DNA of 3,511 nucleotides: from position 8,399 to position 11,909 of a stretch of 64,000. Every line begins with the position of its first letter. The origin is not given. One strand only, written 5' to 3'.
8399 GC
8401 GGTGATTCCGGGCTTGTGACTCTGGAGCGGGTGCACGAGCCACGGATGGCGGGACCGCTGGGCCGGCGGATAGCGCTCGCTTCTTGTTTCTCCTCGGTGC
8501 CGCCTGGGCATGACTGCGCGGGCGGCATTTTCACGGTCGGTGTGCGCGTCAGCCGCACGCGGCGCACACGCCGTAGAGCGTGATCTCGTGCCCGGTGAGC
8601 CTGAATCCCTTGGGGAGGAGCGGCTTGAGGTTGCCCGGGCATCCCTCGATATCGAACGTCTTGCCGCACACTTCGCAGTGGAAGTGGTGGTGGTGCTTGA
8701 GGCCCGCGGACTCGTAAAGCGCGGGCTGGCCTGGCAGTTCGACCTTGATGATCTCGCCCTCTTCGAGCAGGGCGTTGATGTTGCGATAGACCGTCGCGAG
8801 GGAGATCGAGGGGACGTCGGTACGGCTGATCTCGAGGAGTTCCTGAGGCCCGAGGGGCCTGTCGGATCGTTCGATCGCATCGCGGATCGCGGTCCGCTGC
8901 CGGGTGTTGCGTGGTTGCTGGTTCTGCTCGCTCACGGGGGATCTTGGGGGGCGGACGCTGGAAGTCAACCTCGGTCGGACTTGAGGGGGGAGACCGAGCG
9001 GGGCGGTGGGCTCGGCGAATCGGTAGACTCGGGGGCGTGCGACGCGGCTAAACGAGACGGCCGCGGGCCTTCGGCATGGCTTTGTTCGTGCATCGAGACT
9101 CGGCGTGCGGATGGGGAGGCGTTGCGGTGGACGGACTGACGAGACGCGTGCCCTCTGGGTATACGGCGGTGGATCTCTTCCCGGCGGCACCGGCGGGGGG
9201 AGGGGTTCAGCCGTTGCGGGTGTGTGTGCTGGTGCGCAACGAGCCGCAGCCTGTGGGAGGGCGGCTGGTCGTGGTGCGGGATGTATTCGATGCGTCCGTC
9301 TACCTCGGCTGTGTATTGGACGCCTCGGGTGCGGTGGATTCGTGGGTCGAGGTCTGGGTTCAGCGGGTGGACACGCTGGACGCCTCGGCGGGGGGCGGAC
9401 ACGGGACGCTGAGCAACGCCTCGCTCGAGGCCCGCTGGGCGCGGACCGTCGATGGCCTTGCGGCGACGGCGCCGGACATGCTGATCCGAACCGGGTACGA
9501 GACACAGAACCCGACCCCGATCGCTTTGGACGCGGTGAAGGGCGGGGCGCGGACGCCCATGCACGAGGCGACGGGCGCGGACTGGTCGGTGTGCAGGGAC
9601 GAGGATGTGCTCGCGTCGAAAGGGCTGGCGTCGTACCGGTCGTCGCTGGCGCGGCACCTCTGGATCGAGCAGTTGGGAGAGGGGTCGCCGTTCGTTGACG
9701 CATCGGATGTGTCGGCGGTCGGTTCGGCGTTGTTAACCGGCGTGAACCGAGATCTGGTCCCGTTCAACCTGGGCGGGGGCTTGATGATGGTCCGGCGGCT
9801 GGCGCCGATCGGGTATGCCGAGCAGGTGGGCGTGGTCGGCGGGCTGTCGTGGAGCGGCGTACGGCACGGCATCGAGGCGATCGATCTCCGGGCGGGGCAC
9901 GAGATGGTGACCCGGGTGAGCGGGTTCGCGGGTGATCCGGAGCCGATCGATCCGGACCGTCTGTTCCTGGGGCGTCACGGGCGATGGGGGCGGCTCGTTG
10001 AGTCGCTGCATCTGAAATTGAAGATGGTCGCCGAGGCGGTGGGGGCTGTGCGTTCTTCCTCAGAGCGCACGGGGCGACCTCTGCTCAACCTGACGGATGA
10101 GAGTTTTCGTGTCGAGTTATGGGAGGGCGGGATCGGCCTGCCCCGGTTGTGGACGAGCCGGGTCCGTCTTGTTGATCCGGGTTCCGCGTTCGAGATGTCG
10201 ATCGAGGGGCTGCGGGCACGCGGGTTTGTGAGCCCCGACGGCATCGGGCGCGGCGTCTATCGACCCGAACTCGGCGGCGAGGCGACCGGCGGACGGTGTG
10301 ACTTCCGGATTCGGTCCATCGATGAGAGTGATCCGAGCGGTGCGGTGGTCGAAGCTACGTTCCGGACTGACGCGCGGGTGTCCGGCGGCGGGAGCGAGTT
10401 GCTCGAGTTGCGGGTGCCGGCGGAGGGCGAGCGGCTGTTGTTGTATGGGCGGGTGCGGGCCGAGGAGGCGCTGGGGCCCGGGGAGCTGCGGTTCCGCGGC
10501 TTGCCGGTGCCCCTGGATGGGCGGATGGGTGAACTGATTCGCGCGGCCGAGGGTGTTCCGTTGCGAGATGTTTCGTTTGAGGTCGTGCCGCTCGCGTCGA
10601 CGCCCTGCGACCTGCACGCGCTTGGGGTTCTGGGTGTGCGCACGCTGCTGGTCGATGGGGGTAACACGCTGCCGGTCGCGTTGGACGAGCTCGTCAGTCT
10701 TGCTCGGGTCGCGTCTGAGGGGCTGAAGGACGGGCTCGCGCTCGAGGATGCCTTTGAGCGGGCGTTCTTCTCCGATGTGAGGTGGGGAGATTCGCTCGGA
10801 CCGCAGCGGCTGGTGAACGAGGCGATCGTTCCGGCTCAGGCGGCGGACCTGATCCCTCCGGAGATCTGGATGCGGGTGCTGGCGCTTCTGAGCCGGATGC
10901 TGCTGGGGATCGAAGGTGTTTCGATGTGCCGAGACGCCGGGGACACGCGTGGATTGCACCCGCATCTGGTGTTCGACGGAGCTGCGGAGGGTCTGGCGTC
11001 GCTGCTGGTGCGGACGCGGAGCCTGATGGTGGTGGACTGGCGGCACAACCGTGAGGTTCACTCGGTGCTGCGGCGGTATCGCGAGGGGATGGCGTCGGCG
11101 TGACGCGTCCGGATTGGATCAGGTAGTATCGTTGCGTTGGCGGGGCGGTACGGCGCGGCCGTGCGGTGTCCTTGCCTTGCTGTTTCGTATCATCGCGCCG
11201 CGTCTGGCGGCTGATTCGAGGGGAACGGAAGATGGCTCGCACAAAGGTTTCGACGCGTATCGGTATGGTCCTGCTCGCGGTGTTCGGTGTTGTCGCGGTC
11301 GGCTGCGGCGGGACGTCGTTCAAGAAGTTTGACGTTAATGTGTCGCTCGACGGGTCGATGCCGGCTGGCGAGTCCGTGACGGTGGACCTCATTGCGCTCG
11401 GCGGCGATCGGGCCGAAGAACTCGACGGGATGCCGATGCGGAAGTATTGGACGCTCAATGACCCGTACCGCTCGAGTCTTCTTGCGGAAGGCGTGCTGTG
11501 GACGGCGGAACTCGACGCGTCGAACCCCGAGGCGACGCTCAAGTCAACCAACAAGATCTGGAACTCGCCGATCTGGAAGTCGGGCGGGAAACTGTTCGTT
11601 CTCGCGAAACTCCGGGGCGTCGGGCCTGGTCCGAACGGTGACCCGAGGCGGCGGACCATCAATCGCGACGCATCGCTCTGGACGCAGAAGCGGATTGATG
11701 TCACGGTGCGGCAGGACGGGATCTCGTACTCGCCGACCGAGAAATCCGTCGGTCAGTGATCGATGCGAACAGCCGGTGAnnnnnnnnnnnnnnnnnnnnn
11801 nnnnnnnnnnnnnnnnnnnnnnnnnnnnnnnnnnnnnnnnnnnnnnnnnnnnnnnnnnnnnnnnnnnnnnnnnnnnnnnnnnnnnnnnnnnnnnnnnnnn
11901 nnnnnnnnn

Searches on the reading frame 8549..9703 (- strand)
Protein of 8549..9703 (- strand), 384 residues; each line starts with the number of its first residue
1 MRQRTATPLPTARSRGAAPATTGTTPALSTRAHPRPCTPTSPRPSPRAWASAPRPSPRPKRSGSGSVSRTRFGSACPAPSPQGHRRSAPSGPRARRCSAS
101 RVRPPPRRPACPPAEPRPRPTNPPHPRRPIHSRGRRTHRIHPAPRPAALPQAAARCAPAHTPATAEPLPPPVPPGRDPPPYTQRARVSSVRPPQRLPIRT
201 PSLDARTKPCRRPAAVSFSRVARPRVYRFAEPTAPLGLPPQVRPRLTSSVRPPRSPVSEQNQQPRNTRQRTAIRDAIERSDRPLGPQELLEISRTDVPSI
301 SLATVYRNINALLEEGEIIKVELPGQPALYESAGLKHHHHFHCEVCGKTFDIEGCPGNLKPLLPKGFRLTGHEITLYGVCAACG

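Call 38: search_protein_families(library=pfam, proteins=[window:8549-9703:-], max_evalue=0.1)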
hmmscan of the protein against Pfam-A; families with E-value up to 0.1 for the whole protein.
window:8549-9703:- (384 aa): 1 family
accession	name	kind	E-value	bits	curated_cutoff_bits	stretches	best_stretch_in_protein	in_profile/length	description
PF01475.25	FUR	-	6.5e-19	68.7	23.1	1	264-377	4-121/121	Ferric uptake regulator family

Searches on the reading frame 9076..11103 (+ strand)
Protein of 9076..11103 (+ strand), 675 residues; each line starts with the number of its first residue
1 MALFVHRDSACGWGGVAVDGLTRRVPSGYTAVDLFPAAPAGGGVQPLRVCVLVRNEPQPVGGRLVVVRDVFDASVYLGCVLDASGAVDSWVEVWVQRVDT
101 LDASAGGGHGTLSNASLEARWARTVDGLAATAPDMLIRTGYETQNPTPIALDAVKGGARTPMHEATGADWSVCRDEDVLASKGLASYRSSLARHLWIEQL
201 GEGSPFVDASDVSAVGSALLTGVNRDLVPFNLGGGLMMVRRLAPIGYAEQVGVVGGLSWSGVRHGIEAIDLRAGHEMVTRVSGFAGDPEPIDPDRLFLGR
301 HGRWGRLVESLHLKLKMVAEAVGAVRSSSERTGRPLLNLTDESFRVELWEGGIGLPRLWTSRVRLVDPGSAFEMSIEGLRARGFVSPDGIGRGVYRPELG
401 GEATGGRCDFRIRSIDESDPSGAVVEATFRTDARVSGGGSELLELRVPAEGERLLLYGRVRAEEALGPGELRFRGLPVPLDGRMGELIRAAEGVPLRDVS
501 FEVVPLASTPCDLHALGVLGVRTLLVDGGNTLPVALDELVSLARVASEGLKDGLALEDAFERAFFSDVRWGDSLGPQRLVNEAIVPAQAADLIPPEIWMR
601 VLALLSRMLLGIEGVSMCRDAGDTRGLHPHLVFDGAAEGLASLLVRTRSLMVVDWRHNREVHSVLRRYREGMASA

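Call 3: search_protein_families(library=pfam, proteins=[window:9076-11103:+], max_evalue=1)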
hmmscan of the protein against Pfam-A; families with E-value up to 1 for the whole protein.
window:9076-11103:+ (675 aa): 0 families

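Call 19: search_protein_families(library=ncbifam, proteins=[window:9076-11103:+], max_evalue=0.1)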
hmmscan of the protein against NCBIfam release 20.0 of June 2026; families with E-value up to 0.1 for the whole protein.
window:9076-11103:+ (675 aa): 0 families

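Call 61: search_solved_structures(query=A5, max_evalue=10, show_alignments=1)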
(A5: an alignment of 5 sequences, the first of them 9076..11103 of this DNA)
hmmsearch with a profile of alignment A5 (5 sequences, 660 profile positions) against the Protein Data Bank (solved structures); distinct sequences matched with E-value up to 10: 0.

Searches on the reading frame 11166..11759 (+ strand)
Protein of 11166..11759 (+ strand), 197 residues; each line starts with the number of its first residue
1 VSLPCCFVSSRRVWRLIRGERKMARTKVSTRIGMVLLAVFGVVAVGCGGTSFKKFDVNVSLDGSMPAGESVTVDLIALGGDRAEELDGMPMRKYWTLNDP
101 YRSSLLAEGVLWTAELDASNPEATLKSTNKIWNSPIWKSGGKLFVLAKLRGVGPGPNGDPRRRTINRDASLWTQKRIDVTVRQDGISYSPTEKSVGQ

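Call 3: search_protein_families(library=pfam, proteins=[window:11166-11759:+], max_evalue=1)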
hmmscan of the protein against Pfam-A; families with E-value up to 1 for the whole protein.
window:11166-11759:+ (197 aa): 0 families

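Call 19: search_protein_families(library=ncbifam, proteins=[window:11166-11759:+], max_evalue=0.1)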
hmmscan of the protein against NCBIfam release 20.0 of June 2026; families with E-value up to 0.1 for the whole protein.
window:11166-11759:+ (197 aa): 1 family
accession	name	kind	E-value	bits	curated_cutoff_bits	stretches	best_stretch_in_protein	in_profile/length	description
NF058595.1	invert_tail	domain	0.046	14.1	37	1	19-52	44-77/113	lipo-invert putative C-terminal anchoring domain-containing protein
